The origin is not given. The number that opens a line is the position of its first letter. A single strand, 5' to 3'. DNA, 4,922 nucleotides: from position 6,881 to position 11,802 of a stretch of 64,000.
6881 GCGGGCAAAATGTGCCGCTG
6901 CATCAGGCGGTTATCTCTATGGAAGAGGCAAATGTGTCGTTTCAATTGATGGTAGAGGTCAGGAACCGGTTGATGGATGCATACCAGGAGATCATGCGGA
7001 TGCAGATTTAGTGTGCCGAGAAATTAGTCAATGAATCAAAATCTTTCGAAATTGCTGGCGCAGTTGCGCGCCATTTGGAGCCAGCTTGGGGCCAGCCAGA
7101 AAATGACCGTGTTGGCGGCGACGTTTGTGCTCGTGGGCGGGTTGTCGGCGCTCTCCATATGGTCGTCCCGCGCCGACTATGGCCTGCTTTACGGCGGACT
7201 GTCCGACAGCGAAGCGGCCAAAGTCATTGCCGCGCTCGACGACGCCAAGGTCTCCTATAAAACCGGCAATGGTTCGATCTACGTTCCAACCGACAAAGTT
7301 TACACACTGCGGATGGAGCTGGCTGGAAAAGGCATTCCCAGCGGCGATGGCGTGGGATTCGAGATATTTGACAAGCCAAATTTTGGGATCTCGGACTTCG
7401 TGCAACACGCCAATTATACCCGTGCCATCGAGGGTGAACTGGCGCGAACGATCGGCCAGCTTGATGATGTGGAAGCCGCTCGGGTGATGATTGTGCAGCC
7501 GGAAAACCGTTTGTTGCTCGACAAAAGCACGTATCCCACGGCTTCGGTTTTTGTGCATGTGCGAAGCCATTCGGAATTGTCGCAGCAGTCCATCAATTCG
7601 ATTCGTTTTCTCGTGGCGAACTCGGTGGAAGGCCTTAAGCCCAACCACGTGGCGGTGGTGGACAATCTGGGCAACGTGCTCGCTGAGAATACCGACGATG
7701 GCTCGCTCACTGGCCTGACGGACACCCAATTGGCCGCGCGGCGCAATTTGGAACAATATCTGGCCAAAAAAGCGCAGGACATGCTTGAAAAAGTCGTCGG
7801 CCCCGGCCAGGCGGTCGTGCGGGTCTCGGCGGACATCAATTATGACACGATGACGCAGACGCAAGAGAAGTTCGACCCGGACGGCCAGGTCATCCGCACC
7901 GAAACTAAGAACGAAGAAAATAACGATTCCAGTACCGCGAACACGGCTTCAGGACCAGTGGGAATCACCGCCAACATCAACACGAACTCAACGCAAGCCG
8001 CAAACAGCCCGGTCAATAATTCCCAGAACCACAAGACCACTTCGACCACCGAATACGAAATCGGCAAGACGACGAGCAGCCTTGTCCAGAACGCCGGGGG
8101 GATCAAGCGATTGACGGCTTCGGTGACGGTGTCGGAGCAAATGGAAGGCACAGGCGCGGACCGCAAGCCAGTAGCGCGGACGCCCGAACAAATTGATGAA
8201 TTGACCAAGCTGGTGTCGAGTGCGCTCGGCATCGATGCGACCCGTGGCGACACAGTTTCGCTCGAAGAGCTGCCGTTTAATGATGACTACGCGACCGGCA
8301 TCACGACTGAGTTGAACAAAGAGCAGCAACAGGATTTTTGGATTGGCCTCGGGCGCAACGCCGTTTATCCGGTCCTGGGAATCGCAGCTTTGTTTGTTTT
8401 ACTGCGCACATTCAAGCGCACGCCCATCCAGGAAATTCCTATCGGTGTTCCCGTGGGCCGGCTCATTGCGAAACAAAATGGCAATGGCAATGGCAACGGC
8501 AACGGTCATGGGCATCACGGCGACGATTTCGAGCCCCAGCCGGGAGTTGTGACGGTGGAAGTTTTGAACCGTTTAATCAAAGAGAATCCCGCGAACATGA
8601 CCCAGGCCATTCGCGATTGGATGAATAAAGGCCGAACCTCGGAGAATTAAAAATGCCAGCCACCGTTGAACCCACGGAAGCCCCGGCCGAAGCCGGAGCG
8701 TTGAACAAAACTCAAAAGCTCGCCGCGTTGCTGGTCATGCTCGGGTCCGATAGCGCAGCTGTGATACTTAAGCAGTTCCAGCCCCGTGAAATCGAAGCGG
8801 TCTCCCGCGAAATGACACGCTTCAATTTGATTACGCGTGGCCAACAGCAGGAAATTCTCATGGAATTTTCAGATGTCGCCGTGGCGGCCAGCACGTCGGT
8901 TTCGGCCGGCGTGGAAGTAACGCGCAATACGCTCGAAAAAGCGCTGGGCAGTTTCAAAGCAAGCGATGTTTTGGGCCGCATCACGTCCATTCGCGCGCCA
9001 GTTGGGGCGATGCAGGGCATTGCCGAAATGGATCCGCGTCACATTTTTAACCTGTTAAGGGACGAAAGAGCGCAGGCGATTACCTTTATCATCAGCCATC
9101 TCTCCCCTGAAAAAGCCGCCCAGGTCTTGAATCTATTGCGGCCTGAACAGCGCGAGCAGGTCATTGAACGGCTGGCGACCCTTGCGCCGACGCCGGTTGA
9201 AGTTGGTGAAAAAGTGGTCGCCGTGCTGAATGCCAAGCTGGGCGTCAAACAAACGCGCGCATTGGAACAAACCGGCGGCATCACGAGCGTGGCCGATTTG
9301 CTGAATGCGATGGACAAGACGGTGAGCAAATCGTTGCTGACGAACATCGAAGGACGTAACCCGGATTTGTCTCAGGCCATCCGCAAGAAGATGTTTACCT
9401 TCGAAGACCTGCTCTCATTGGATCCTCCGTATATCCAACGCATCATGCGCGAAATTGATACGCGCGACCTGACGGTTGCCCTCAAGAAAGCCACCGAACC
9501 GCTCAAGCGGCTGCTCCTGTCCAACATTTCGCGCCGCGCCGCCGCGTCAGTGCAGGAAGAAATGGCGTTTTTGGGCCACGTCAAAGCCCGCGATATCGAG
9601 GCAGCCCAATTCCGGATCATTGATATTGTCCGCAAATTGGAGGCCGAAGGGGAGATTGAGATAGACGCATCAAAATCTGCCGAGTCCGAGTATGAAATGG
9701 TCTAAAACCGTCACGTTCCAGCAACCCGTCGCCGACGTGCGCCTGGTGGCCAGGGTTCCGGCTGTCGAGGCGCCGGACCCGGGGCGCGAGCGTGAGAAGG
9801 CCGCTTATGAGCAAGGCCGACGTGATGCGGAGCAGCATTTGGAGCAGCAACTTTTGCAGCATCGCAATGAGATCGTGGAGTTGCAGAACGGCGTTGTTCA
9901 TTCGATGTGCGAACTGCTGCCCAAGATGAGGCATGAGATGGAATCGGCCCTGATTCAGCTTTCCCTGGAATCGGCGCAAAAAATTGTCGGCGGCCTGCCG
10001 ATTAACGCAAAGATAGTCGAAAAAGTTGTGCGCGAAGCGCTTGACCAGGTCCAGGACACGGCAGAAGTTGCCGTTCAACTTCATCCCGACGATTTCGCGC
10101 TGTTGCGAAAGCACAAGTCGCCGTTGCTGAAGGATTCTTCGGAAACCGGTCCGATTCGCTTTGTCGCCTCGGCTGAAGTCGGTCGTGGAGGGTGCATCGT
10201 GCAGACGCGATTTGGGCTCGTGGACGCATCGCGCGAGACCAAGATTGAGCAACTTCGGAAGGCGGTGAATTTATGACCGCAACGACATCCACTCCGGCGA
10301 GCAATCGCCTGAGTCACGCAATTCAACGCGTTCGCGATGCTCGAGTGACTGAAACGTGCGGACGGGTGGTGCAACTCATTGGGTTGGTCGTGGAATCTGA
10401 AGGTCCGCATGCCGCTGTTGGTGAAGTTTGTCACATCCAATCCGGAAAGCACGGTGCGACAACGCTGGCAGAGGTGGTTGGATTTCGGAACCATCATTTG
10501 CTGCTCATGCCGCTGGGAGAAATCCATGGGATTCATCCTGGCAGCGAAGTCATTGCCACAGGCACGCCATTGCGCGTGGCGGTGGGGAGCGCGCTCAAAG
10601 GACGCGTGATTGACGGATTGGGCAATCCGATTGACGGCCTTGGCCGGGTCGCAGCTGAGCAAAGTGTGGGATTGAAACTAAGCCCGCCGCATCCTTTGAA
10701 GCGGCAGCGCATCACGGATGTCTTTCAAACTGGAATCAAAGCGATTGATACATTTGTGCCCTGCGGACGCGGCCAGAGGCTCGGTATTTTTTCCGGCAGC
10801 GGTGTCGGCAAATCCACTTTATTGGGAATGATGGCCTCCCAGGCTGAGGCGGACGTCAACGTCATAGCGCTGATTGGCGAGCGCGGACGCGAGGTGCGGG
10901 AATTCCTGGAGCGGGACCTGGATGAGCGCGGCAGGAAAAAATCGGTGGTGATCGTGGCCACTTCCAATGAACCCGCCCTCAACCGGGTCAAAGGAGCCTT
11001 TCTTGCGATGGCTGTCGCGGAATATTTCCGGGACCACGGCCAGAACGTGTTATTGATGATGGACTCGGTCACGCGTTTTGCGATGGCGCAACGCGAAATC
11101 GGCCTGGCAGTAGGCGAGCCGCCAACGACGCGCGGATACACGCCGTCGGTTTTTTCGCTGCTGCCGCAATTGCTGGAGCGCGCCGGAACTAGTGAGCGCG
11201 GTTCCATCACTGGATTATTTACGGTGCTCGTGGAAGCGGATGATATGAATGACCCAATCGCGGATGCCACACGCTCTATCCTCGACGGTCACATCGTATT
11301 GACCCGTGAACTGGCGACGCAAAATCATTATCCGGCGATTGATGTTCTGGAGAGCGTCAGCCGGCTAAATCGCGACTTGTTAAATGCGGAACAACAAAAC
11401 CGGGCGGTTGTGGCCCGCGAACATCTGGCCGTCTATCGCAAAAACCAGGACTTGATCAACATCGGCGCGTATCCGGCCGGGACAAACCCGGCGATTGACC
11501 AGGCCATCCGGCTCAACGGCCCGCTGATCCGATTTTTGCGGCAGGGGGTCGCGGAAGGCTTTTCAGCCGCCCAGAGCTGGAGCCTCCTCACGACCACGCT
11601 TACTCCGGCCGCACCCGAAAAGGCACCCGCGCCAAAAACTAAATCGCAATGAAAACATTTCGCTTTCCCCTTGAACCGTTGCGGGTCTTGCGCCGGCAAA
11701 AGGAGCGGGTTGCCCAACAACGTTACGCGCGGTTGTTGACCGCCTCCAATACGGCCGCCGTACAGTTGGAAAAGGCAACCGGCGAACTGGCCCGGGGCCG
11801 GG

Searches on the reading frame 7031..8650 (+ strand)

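Call 94: search_protein_families(library=pfam, proteins=[window:7031-8650:+], max_evalue=0.00001)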
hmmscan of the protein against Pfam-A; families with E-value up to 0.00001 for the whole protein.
window:7031-8650:+ (539 aa): 2 families
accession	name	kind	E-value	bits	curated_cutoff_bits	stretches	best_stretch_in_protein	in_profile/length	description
PF01514.23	YscJ_FliF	-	7.5e-58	195.8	24.4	1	46-218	2-178/179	Secretory protein of YscJ/FliF family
PF08345.17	YscJ_FliF_C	-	7.7e-37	127.4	23.8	1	252-416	1-147/147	Flagellar M-ring protein C-terminal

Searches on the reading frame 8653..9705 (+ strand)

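Call 94: search_protein_families(library=pfam, proteins=[window:8653-9705:+], max_evalue=0.00001)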
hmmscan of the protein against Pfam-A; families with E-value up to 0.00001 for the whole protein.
window:8653-9705:+ (350 aa): 4 families
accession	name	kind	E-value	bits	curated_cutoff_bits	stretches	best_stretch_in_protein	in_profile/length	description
PF01706.21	FliG_C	-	2.8e-40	137.4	23.3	1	231-337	2-108/108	FliG C-terminal domain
PF14842.11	FliG_N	-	1.4e-28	100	25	1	17-112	2-97/104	FliG N-terminal domain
PF14841.11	FliG_M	-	8.1e-20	71.3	25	1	128-197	1-70/76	FliG middle domain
PF03448.22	MgtE_N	-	1.3e-07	32.5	25.9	0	126-174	1-49/102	MgtE intracellular N domain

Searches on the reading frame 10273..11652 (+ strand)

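Call 94: search_protein_families(library=pfam, proteins=[window:10273-11652:+], max_evalue=0.00001)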
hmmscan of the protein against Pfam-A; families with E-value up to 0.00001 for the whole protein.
window:10273-11652:+ (459 aa): 3 families
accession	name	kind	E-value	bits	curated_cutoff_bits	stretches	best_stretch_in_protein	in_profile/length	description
PF00006.31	ATP-synt_ab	-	1.1e-92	310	29.5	1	154-363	1-213/213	ATP synthase alpha/beta family, nucleotide-binding domain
PF18269.6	T3SS_ATPase_C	-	9.2e-21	73.9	22.7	1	371-440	2-71/72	T3SS EscN ATPase C-terminal domain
PF02874.29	ATP-synt_ab_N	-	2.5e-10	41.2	20.9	1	32-97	1-69/69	ATP synthase alpha/beta family, beta-barrel domain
